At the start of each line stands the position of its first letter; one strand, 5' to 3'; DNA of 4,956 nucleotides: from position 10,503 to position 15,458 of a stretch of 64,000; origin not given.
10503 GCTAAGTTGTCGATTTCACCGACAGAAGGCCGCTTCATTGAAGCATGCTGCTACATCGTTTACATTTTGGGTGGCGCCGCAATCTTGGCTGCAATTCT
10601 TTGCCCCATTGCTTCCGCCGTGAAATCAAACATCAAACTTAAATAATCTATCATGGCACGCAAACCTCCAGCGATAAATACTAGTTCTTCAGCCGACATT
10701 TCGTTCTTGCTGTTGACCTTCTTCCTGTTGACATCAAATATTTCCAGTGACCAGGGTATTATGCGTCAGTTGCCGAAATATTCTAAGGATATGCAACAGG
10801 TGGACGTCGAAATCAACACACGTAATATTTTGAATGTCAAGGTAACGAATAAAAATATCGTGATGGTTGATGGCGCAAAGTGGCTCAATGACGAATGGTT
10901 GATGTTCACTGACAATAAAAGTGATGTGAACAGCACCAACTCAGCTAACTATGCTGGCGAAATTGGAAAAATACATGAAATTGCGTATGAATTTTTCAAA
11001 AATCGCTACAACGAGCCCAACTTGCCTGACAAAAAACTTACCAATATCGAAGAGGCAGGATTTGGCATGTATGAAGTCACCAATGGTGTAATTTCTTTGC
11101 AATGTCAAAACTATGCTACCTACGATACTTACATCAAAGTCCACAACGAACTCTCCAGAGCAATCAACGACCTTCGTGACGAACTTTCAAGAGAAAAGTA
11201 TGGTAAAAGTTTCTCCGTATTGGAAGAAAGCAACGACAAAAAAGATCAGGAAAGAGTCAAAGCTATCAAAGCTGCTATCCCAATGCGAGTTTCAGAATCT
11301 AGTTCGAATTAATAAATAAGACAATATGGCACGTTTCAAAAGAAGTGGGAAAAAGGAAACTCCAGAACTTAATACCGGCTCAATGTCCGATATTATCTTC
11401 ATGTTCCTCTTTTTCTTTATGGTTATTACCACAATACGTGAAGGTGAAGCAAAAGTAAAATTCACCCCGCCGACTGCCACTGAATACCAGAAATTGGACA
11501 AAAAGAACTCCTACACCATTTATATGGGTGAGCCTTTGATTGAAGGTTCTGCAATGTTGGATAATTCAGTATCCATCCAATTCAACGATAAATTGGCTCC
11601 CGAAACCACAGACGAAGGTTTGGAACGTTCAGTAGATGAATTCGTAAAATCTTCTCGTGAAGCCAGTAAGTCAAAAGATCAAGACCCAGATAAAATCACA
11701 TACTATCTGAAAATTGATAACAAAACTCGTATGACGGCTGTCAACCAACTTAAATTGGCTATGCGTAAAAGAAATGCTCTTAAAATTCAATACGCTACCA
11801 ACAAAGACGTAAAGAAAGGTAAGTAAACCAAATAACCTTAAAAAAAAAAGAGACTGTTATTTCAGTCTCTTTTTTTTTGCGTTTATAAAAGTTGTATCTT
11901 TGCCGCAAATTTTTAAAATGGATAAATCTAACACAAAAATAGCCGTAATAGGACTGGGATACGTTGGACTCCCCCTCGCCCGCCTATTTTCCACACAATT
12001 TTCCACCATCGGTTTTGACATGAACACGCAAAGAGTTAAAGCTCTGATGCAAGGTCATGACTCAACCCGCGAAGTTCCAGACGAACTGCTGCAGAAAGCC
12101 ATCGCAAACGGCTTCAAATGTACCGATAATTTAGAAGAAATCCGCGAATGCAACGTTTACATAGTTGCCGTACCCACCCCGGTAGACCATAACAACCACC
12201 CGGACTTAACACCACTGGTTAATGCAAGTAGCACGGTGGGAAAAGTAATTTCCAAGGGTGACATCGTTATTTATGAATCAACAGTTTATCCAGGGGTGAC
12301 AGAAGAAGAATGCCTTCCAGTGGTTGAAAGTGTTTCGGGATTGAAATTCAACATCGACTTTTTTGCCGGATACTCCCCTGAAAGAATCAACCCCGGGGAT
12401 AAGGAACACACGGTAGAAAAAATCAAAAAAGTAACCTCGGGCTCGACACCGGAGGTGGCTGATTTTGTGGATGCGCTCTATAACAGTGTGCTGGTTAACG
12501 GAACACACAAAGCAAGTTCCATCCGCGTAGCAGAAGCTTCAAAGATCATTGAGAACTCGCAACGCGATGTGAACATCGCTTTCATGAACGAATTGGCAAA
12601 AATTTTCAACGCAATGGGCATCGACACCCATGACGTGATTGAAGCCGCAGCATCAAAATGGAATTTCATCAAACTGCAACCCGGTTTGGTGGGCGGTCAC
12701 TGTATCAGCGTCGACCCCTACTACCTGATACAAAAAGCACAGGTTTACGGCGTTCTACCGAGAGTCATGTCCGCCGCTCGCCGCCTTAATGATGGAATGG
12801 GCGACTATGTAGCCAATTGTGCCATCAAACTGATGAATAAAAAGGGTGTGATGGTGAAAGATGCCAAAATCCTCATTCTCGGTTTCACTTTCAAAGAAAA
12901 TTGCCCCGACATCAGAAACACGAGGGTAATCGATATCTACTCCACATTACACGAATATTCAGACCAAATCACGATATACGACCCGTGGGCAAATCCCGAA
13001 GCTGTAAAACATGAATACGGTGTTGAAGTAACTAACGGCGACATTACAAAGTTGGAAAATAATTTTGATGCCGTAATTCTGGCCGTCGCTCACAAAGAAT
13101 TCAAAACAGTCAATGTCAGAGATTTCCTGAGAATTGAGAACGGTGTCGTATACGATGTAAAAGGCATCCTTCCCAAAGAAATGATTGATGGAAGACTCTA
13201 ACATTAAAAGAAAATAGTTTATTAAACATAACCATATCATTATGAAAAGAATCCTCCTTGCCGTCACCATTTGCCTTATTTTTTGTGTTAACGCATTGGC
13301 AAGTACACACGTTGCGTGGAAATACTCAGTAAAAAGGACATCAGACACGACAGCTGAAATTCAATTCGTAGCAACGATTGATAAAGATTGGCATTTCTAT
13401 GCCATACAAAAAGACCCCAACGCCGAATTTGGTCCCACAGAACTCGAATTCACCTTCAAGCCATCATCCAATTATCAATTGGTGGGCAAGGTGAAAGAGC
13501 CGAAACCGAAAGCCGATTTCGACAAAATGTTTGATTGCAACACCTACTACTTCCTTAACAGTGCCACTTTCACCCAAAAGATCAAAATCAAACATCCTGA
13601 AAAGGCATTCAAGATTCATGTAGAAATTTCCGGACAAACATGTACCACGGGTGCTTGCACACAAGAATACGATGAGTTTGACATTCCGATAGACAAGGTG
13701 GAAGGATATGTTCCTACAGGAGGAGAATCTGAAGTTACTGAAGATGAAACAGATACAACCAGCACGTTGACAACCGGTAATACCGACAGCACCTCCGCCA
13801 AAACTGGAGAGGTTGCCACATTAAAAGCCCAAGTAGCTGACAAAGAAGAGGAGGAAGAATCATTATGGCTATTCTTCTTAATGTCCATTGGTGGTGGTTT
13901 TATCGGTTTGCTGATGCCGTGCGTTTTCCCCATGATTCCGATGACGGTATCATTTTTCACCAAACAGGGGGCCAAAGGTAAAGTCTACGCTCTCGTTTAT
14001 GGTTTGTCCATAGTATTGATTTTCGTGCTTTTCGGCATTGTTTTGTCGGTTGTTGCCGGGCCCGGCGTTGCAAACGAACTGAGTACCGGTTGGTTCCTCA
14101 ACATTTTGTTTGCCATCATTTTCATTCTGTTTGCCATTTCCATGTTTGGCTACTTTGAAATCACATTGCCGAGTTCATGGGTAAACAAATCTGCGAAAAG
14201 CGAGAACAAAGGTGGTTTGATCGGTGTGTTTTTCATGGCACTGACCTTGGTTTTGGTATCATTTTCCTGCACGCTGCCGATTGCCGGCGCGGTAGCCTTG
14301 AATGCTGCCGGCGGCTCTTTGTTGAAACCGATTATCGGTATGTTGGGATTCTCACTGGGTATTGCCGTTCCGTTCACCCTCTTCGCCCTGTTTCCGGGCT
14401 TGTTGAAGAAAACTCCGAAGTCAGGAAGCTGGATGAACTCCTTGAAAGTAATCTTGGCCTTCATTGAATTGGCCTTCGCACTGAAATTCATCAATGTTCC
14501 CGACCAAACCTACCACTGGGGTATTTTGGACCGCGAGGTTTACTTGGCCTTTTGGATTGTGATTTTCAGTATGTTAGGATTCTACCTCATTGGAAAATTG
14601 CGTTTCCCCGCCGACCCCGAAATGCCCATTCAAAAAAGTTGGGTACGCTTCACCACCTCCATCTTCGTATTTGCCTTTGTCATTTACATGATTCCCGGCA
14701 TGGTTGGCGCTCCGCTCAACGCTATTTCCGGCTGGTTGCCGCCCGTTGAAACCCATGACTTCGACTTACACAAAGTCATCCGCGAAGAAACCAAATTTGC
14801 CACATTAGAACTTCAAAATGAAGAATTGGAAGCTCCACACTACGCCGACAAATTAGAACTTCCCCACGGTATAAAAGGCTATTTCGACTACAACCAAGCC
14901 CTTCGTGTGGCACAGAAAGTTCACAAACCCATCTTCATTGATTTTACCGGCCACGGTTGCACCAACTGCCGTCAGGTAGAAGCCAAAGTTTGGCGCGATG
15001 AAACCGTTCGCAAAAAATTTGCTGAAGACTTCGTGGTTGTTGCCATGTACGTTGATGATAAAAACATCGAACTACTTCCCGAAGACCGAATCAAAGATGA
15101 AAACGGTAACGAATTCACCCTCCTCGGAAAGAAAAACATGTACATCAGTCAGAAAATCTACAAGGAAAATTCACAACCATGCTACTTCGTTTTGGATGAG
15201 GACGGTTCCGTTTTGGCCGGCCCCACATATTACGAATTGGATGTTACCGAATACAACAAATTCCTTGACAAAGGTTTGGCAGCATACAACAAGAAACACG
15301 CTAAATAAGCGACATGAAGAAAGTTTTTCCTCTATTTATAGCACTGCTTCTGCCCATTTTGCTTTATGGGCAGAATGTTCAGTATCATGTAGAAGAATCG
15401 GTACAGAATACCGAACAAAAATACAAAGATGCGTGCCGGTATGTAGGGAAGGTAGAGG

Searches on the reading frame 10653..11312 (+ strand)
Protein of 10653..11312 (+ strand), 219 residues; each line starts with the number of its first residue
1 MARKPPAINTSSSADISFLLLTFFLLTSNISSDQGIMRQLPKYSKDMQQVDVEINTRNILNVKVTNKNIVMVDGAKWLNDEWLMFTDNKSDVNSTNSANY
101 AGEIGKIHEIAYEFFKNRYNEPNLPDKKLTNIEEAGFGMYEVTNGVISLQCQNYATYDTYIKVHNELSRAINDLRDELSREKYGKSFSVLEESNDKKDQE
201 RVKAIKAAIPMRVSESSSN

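Call 53: search_protein_families(library=pfam, max_evalue=0.00001, proteins=[window:10653-11312:+])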
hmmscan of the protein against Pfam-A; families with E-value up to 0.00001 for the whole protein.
window:10653-11312:+ (219 aa): 1 family
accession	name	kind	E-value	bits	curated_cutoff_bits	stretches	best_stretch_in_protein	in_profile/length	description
PF02472.21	ExbD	-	1.9e-10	41.4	25.4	1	4-78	4-72/128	Biopolymer transport protein ExbD/TolR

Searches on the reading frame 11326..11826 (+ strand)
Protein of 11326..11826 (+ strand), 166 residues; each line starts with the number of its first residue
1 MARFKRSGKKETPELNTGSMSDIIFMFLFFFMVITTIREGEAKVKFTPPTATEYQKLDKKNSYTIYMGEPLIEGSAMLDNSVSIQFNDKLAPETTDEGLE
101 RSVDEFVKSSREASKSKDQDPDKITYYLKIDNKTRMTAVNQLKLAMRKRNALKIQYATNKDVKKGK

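Call 54: search_protein_families(library=pfam, max_evalue=0.00001, proteins=[window:11326-11826:+])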
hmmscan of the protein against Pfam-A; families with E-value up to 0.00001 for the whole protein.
window:11326-11826:+ (166 aa): 1 family
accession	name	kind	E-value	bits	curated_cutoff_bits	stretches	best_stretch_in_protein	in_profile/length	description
PF02472.21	ExbD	-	2.5e-13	50.6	25.4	1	9-159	2-126/128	Biopolymer transport protein ExbD/TolR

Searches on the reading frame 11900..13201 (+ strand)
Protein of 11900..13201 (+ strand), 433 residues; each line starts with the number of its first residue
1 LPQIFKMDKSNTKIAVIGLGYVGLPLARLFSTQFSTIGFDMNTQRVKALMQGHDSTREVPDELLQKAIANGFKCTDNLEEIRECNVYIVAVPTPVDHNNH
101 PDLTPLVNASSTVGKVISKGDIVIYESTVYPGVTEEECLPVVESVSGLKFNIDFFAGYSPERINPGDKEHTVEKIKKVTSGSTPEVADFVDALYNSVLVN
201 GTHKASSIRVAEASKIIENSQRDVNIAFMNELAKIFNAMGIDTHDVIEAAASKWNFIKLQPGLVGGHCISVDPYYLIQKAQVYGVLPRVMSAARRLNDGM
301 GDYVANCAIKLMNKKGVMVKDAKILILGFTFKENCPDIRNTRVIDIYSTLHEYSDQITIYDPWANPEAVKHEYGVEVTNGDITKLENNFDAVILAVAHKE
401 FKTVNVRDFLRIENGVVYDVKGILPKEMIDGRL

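Call 54: search_protein_families(library=pfam, max_evalue=0.00001, proteins=[window:11900-13201:+])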
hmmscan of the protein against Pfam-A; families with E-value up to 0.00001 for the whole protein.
window:11900-13201:+ (433 aa): 3 families
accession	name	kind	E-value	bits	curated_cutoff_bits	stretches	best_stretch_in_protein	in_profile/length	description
PF03721.20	UDPG_MGDP_dh_N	-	1.6e-32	113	27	1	13-187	2-180/187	UDP-glucose/GDP-mannose dehydrogenase family, NAD binding domain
PF00984.24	UDPG_MGDP_dh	-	1.4e-26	92.8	25.4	1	210-298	2-93/94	UDP-glucose/GDP-mannose dehydrogenase family, central domain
PF03720.21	UDPG_MGDP_dh_C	-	9.4e-23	81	30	1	325-424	1-101/103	UDP-glucose/GDP-mannose dehydrogenase family, UDP binding domain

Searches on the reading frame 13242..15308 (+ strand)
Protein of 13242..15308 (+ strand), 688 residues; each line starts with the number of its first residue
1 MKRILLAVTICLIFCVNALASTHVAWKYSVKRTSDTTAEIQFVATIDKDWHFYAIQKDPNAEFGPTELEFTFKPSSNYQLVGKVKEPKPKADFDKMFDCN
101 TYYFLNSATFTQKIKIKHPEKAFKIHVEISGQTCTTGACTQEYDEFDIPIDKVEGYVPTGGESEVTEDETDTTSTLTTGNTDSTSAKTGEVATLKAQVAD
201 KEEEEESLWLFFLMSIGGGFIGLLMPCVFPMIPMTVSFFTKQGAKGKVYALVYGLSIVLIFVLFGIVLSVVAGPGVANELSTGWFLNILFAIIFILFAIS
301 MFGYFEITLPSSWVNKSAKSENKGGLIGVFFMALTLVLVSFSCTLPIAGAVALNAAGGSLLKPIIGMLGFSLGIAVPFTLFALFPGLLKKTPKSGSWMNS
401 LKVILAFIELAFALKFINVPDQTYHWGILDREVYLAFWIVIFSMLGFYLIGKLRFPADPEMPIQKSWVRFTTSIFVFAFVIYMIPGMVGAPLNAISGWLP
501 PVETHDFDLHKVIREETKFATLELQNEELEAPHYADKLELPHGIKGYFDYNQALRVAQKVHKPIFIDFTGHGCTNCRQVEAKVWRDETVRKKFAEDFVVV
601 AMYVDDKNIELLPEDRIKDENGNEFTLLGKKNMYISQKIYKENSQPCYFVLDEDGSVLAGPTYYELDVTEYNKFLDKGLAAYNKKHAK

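Call 54: search_protein_families(library=pfam, max_evalue=0.00001, proteins=[window:13242-15308:+])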
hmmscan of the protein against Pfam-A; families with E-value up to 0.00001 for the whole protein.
window:13242-15308:+ (688 aa): 3 families
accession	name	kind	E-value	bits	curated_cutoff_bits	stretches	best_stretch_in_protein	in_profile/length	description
PF02683.22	DsbD_TM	-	2.9e-25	89.3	27.1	1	209-417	2-215/219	Cytochrome C biogenesis protein transmembrane domain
PF13899.12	Thioredoxin_7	-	5.6e-11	42.9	27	1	549-611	5-67/83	Thioredoxin-like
PF11412.14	DsbD_N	-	2.8e-08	34.2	25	1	22-146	7-114/119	Thiol:disulfide interchange protein DsbD, N-terminal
